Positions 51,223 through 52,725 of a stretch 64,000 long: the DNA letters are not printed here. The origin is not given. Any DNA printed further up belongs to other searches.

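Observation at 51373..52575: Uncharacterised paralog family A, copy 2, contiguous with module 2 neuB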

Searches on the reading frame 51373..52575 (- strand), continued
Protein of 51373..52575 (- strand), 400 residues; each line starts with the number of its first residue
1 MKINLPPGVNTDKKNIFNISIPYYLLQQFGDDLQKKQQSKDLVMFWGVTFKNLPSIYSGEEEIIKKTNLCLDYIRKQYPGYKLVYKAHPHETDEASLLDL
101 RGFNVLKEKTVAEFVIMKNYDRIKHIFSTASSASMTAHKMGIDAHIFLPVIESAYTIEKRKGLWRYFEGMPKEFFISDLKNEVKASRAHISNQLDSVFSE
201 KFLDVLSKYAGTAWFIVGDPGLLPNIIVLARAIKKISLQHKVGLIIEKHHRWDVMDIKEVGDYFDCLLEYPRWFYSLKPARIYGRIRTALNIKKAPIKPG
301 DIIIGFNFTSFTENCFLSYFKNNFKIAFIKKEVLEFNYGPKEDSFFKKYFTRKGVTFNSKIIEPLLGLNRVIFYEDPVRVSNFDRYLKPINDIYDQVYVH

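Call 81: search_protein_families(library=pfam, alignment_id=A1, max_evalue=1)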
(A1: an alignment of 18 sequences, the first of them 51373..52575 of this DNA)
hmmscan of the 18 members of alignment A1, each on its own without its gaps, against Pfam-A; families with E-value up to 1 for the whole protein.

A. member 1, window:51373-52575:- (400 aa): 0 families

B. families by the number of members that match (of 18 scanned): 9 families
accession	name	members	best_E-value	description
PF07388.17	A-2_8-polyST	2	0.0081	Alpha-2,8-polysialyltransferase (POLYST)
PF24391.1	HD-CE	1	0.0078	HD-CE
PF22403.1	DUF6981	1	0.012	Domain of unknown function (DUF6981)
PF07922.17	Glyco_transf_52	1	0.046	Glycosyltransferase family 52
PF20475.3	DUF6717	1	0.1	Family of unknown function (DUF6717)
PF03171.26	2OG-FeII_Oxy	1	0.15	2OG-Fe(II) oxygenase superfamily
PF15820.10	ECSCR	1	0.17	Endothelial cell-specific chemotaxis regulator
PF22333.2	Ago_PAZ_arc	1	0.2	Argonaute, PAZ domain, archaea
PF18481.7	DUF5616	1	0.31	Domain of unknown function (DUF5616)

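Call 82: search_protein_families(library=pfam, alignment_id=A3, max_evalue=1)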
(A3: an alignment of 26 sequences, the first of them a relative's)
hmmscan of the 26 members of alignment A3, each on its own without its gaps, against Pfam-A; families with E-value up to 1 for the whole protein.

A. member 1, P0057 (402 aa): 0 families

B. families by the number of members that match (of 26 scanned): 8 families
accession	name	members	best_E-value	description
PF15459.11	RRP14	1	0.0099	60S ribosome biogenesis protein Rrp14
PF17021.10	Mei5_like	1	0.02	Putative double-strand recombination repair-like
PF17083.10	Swm2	1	0.077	Nucleolar protein Swm2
PF07388.17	A-2_8-polyST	1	0.086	Alpha-2,8-polysialyltransferase (POLYST)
PF02114.22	Phosducin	1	0.11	Phosducin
PF18232.7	Chalcone_N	1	0.12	Chalcone isomerase N-terminal domain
PF06407.16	BDV_P40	1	0.13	Borna disease virus P40 protein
PF08560.15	DUF1757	1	0.17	Protein of unknown function (DUF1757)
